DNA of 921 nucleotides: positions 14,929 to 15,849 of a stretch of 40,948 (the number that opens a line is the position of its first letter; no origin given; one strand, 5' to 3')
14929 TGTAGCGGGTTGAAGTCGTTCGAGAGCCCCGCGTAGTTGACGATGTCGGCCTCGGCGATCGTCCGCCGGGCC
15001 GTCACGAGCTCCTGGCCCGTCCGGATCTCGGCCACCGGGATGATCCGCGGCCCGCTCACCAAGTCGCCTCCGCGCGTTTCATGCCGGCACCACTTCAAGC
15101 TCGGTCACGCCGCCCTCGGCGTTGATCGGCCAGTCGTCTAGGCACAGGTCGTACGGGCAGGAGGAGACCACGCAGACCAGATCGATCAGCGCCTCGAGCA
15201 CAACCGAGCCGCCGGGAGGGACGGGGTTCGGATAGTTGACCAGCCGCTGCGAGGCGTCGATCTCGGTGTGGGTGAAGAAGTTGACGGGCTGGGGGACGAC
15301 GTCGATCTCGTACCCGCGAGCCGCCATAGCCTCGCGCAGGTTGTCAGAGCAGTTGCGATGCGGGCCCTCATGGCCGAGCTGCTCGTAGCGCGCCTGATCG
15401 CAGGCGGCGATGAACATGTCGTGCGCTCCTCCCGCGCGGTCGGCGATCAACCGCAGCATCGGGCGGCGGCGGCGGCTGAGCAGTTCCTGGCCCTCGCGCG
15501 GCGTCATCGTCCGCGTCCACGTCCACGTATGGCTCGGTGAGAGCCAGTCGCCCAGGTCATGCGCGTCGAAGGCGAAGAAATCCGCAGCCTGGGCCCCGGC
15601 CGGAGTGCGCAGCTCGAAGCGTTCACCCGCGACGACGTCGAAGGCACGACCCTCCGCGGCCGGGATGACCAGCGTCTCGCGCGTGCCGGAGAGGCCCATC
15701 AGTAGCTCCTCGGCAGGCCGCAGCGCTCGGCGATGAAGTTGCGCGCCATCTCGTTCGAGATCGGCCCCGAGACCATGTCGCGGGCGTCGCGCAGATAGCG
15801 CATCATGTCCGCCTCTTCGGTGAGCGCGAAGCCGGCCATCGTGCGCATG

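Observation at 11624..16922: igr-like ACAD / MaoC pair / Cys-less thiolase-fold + DUF35 cassette in one operon with a ureohydrolase and a DUF1989 protein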

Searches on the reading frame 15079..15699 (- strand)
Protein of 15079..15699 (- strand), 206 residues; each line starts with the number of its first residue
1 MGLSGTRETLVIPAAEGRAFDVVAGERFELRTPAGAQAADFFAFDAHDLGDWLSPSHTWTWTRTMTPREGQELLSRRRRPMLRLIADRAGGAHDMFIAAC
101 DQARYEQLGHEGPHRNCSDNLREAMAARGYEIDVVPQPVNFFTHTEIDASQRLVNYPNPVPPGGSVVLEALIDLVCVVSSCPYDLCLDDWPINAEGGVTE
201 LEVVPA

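Call 6: search_protein_families(library=pfam, proteins=[window:15079-15699:-], max_evalue=0.01)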
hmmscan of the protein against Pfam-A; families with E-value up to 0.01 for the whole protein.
window:15079-15699:- (206 aa): 1 family
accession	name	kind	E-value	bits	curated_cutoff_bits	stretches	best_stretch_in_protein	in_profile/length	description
PF09347.15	DUF1989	-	1.3e-40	139.2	27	1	11-175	2-168/168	Domain of unknown function (DUF1989)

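Call 7: search_protein_families(library=ncbifam, proteins=[window:15079-15699:-], max_evalue=0.01)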
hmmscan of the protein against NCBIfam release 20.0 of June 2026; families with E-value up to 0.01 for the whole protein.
window:15079-15699:- (206 aa): 3 families
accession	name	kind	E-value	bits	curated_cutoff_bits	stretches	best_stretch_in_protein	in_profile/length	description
NF053776.1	TmaoDeMthMsil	equivalog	3e-29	102.1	1100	1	5-185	162-346/763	trimethylamine N-oxide demethylase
TIGR03424.1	urea_degr_1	equivalog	2.5e-16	59.9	284.7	1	12-182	8-179/198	urea amidolyase associated protein UAAP2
TIGR03425.1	urea_degr_2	hypoth_equivalog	7.2e-12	45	205.95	1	12-185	7-187/233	urea amidolyase associated protein UAAP1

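Call 11: search_solved_structures(query=window:15079-15699:-, show_alignments=2, max_evalue=0.01)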
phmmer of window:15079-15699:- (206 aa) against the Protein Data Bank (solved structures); distinct sequences matched with E-value up to 0.01: 4.
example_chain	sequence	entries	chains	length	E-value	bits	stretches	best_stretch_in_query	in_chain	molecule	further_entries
3oru_A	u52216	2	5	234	7e-40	140.2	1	8-195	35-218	DUF1989 family protein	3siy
9q59_A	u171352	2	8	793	2.7e-20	76.2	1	12-186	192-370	trimethylamine N-oxide demethylase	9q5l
9q5a_A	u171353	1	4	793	2.6e-19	73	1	12-186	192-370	Trimethylamine N-oxide Demethylase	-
3di4_A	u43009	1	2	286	1.7e-09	40.9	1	8-188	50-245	Uncharacterized Protein DUF1989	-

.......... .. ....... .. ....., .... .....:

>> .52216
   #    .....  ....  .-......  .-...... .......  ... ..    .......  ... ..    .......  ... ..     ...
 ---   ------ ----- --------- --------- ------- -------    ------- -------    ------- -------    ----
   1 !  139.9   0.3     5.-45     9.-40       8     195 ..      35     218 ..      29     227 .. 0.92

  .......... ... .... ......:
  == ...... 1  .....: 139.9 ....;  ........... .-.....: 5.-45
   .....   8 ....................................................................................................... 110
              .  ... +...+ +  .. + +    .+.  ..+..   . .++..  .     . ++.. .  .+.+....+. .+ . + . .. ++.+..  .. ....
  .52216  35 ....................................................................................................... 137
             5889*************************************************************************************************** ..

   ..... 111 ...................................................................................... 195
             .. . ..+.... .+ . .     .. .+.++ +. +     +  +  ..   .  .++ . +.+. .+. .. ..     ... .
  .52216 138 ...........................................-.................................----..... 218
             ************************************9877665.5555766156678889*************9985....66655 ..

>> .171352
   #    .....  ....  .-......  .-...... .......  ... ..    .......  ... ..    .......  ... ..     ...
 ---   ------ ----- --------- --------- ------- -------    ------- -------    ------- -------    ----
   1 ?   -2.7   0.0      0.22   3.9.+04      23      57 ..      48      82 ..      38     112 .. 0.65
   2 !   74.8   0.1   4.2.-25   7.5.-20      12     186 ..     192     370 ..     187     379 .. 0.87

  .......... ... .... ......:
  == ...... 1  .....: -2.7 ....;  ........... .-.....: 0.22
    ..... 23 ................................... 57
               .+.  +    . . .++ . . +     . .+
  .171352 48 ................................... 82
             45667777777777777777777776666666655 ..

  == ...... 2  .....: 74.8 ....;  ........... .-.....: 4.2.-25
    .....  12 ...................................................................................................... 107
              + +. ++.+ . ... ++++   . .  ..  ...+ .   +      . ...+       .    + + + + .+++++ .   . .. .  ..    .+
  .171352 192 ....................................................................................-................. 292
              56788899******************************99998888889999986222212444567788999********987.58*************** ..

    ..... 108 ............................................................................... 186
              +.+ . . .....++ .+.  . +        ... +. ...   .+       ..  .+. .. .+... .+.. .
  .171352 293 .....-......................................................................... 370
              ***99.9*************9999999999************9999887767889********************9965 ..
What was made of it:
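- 15079..15699 (-): DUF1989 protein, a lineage-specific insertion. All Zn (three Cys) and Fe (His, Asp) ligands of the TMAO demethylase DUF1989 domain are conserved. Calls 6, 7 and 11.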

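Call 18: find_homologous_proteins(query=window:15079-15699:-, max_evalue=1e-10)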
Query window:15079-15699:- (206 aa): 369 proteins with E <= 1e-10 among 1114 candidates; the best 120 are listed.
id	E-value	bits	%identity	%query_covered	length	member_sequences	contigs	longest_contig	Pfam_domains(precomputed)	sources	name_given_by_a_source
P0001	2.0e-138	477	100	100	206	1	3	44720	PF09347.16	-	-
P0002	2.4e-95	336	75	96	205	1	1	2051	PF09347.16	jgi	-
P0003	2.8e-86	307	67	96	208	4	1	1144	PF09347.16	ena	-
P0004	2.1e-84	300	68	95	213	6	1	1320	PF09347.16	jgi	jgi:uncharacterized protein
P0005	1.6e-83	298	67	96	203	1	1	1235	PF09347.16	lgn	-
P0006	6.0e-83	296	66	95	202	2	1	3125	PF09347.16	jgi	jgi:uncharacterized protein YcgI (DUF1989 family)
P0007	4.0e-82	293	65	99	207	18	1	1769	PF09347.16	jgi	jgi:uncharacterized protein YcgI (DUF1989 family)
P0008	3.5e-81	290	68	94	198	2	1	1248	PF09347.16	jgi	jgi:uncharacterized protein YcgI (DUF1989 family)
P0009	5.9e-80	286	65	96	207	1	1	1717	PF09347.16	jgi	jgi:uncharacterized protein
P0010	6.3e-80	286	64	96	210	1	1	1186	PF09347.16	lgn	-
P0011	6.8e-80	286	65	95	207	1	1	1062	PF09347.16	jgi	jgi:uncharacterized protein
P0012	1.9e-79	284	63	99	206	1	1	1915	PF09347.16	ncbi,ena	-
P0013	2.6e-79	284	62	95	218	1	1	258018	PF09347.16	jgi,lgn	-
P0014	3.9e-79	283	62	93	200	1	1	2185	PF09347.16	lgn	-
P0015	3.3e-78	280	63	95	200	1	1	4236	PF09347.16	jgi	jgi:uncharacterized protein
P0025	1.4e-76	275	61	94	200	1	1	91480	PF09347.16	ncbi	ncbi:MAG: urea carboxylase-associated family protein [Hyphomicrobiaceae bacterium]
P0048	8.9e-75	269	60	94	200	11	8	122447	PF09347.16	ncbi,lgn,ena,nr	ncbi:MAG: urea carboxylase-associated family protein [Pseudomonadota bacterium]|nr:urea carboxylase-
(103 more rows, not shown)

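Call 19: find_encoding_contigs(protein=P0001, flank=10000, max_places=3)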
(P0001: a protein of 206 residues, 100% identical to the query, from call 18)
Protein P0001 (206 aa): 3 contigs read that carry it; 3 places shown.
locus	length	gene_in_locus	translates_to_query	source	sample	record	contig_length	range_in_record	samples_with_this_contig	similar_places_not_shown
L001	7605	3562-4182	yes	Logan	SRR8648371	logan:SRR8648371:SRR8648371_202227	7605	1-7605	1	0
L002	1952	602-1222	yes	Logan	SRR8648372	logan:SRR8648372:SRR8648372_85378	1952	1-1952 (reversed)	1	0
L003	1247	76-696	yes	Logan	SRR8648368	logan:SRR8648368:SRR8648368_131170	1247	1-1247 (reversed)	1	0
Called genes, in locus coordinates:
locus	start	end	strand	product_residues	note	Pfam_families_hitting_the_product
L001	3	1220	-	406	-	?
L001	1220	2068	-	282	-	PF00892:EamA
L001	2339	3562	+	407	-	PF02771:Acyl-CoA_dh_N, PF02770:Acyl-CoA_dh_M, PF00441:Acyl-CoA_dh_1, PF08028:Acyl-CoA_dh_2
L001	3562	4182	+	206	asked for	PF09347:DUF1989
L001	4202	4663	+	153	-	PF01575:MaoC_dehydratas, PF13452:FAS1_DH_region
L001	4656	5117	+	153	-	PF01575:MaoC_dehydratas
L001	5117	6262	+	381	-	PF22691:Thiolase_C_1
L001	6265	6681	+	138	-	PF12172:zf-ChsH2, PF01796:OB_ChsH2_C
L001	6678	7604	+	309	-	?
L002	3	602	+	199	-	?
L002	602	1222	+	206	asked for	PF09347:DUF1989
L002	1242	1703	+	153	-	PF01575:MaoC_dehydratas, PF13452:FAS1_DH_region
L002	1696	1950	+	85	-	?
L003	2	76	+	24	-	?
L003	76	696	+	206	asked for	PF09347:DUF1989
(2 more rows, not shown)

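Call 20: find_encoding_contigs(protein=P0013, flank=10000, max_places=2)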
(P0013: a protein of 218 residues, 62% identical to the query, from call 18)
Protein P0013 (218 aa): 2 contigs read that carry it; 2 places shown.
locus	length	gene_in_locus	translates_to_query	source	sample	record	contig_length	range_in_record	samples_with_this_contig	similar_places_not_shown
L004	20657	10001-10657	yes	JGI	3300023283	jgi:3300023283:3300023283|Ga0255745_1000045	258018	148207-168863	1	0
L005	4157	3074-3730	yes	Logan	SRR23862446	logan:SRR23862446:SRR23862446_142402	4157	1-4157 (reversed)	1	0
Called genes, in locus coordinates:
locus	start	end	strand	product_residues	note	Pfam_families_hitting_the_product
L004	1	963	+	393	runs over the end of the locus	PF00266:Aminotran_5, PF01041:DegT_DnrJ_EryC1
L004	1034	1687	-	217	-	PF02798:GST_N, PF13409:GST_N_2, PF13417:GST_N_3, PF13410:GST_C_2 (weak)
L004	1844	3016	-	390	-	PF04116:FA_hydroxylase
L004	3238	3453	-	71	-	-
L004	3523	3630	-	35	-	-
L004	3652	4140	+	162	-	PF03704:BTAD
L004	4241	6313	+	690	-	PF04879:Molybdop_Fe4S4, PF00384:Molybdopterin, PF01568:Molydop_binding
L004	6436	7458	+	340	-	PF15887:Peptidase_Mx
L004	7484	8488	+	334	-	PF07478:Dala_Dala_lig_C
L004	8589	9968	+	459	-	PF00282:Pyridoxal_deC, PF00266:Aminotran_5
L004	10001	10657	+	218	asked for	PF09347:DUF1989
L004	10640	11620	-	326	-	PF04227:Indigoidine_A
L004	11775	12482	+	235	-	PF09335:VTT_dom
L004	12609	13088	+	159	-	PF13380:CoA_binding_2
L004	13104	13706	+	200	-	PF13578:Methyltransf_24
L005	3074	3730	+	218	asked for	PF09347:DUF1989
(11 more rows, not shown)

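Call 45: find_encoding_contigs(protein=P0048, flank=7000, max_places=3)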
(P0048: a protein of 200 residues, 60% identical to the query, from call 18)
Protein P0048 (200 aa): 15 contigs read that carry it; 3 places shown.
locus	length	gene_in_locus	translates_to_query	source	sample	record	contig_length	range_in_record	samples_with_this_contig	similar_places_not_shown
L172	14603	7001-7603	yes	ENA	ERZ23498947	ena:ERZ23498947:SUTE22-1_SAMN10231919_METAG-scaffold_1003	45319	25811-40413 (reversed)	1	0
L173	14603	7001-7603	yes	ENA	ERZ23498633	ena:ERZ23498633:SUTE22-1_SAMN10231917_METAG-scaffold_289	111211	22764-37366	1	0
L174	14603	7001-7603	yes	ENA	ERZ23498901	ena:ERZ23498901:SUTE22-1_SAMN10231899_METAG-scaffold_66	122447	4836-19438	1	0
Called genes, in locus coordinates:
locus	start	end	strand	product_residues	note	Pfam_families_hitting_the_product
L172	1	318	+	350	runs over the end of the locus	PF02668:TauD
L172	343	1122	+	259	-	PF00561:Abhydrolase_1, PF12146:Hydrolase_4, PF12697:Abhydrolase_6, PF03096:Ndr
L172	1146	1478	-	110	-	-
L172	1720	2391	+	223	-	PF20108:DUF6498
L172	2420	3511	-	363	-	PF02746:MR_MLE_N, PF13378:MR_MLE_C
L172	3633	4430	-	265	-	PF00106:adh_short, PF08659:KR, PF13561:adh_short_C2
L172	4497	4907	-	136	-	PF09391:DUF2000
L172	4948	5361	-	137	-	PF04828:GFA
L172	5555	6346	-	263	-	PF00797:Acetyltransf_2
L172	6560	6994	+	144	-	PF20134:DUF6524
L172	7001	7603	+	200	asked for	PF09347:DUF1989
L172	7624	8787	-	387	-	-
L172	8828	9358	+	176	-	-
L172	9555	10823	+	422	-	PF12471:GTP_CH_N, PF00925:GTP_cyclohydro2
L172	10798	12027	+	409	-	PF07958:DUF1688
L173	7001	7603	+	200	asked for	PF09347:DUF1989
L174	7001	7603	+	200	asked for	PF09347:DUF1989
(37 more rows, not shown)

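Call 46: find_encoding_contigs(protein=P0025, flank=7000, max_places=1)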
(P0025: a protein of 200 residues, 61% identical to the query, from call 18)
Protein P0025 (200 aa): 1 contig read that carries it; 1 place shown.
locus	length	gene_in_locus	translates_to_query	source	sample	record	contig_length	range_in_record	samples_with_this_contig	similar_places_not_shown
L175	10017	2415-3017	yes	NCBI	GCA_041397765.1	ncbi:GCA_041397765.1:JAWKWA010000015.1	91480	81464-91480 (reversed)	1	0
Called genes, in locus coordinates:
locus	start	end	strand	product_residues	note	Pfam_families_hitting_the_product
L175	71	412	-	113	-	PF05164:ZapA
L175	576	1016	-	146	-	-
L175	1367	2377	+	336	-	PF00044:Gp_dh_N, PF02800:Gp_dh_C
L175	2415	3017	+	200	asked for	PF09347:DUF1989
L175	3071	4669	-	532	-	PF09471:Peptidase_M64, PF00353:HemolysinCabind, PF08548:Peptidase_M10_C, PF00353:HemolysinCabind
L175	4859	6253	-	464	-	PF02646:RmuC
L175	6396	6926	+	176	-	PF01327:Pep_deformylase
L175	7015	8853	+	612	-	PF00006:ATP-synt_ab (faint), PF25199:nSTAND_NTPase5 (faint), PF00005:ABC_tran, PF02463:SMC_N (faint), PF13175:AAA_15 (faint), PF13304:AAA_21 (faint), PF00005:ABC_tran, PF16326:ABC_tran_CTD, +3 more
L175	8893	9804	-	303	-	PF01728:FtsJ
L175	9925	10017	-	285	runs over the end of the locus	PF00892:EamA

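Call 47: find_encoding_contigs(protein=P0002, flank=5000, max_places=2)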
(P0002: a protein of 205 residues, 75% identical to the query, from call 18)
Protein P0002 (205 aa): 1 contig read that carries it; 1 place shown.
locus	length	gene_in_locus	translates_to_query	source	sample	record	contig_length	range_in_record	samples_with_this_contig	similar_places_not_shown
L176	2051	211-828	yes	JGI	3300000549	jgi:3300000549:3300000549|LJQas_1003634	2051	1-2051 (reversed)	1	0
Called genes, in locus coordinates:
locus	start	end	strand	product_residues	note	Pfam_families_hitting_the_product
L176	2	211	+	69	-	?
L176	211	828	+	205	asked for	PF09347:DUF1989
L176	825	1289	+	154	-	PF01575:MaoC_dehydratas, PF13452:FAS1_DH_region (weak)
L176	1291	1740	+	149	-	PF01575:MaoC_dehydratas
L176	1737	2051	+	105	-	?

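Call 48: find_encoding_contigs(protein=P0006, flank=5000, max_places=2)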
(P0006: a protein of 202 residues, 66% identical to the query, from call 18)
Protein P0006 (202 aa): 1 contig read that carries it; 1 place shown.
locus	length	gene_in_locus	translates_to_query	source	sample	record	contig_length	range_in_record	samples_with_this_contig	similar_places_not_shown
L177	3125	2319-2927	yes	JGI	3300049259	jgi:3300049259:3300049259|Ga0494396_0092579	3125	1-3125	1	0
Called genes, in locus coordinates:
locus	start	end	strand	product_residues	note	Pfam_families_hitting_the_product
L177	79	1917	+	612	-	PF02738:MoCoBD_1, PF20256:MoCoBD_2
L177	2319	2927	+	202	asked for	PF09347:DUF1989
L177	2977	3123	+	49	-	?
